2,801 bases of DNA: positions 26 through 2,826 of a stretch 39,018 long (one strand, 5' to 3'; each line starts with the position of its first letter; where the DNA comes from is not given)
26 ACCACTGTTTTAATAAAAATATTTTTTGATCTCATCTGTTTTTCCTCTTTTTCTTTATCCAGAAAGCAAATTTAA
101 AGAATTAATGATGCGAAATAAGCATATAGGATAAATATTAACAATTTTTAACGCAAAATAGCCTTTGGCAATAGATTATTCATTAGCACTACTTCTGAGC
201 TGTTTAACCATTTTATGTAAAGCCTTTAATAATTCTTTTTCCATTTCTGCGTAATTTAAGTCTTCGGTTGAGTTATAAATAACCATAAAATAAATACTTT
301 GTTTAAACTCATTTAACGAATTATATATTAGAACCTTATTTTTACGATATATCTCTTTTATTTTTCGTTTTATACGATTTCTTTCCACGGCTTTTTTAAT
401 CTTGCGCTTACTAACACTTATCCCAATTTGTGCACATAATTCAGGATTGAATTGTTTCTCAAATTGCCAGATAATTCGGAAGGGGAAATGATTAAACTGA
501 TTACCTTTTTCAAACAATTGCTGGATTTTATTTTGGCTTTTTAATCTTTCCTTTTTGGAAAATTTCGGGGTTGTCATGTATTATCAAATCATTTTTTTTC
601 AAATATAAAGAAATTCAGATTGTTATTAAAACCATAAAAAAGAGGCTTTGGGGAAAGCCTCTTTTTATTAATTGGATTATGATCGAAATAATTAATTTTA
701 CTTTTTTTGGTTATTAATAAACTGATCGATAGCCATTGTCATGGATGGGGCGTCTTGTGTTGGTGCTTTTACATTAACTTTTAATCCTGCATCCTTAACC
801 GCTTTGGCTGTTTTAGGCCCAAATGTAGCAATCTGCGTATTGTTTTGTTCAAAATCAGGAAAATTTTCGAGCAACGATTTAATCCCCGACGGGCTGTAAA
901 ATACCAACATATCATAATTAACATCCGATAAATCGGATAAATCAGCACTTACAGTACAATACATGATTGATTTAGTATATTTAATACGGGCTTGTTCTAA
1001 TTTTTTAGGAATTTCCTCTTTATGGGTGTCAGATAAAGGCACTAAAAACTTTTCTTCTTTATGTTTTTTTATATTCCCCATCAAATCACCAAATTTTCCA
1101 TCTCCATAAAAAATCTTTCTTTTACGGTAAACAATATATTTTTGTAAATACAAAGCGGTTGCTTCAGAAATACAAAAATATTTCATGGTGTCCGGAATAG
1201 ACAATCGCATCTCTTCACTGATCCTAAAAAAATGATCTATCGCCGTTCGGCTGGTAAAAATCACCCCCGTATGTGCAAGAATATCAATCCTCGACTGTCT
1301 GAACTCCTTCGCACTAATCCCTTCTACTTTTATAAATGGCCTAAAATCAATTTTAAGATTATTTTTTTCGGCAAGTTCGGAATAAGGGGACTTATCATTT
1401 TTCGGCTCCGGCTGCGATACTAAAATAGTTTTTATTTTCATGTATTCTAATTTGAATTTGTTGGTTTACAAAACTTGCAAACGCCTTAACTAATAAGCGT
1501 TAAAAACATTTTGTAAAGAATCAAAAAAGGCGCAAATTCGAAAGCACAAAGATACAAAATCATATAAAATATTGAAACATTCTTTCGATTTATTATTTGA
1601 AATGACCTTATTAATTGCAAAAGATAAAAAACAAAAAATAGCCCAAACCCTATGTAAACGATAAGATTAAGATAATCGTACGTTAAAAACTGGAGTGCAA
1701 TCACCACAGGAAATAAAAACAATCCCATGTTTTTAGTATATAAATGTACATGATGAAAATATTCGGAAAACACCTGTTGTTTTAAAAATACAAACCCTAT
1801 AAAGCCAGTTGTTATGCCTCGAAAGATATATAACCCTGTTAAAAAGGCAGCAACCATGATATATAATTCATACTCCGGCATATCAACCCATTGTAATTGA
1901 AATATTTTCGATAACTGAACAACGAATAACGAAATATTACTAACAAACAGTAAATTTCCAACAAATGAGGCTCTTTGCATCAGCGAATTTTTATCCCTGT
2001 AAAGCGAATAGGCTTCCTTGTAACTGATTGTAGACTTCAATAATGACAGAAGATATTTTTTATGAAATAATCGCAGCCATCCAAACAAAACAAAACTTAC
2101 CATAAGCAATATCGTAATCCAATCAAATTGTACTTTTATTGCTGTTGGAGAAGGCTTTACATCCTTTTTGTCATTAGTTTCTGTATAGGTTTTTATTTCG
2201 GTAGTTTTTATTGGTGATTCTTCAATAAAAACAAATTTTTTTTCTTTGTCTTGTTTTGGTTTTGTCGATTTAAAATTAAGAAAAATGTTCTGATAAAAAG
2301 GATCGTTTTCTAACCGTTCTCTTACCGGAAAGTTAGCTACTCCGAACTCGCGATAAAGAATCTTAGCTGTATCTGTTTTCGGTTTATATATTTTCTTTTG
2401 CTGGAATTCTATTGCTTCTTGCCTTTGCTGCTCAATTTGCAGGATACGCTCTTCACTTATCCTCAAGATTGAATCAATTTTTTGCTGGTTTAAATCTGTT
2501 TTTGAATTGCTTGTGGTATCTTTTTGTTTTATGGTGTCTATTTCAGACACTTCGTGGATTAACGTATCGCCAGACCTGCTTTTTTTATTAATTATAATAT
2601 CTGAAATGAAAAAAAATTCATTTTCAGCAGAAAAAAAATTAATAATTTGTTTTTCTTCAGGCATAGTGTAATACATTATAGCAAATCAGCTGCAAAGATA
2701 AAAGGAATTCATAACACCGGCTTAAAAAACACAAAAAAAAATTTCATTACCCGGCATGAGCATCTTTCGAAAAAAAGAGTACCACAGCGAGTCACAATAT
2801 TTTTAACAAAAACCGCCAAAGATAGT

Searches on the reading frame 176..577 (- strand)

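Call 58: search_protein_families(library=pfam, proteins=[window:176-577:-], max_evalue=0.00001)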
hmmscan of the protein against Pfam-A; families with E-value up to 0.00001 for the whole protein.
window:176-577:- (133 aa): 1 family
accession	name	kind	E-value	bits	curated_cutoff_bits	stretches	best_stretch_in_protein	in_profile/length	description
PF00825.24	Ribonuclease_P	-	6.2e-22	78.1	22.3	1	6-123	1-108/109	Ribonuclease P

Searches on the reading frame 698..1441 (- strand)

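Call 58: search_protein_families(library=pfam, proteins=[window:698-1441:-], max_evalue=0.00001)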
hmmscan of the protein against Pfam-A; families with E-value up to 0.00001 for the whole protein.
window:698-1441:- (247 aa): 1 family
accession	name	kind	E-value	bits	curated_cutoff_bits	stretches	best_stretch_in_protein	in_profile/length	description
PF02602.20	HEM4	-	4.4e-35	121.3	27.5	1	19-235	2-230/231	Uroporphyrinogen-III synthase HemD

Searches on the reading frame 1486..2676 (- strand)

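Call 58: search_protein_families(library=pfam, proteins=[window:1486-2676:-], max_evalue=0.00001)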
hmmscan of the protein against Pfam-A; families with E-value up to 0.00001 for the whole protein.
window:1486-2676:- (396 aa): 1 family
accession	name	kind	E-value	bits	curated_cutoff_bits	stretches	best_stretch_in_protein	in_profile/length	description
PF14093.11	DUF4271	-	6.3e-31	108.3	29.7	1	187-390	1-205/206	Domain of unknown function (DUF4271)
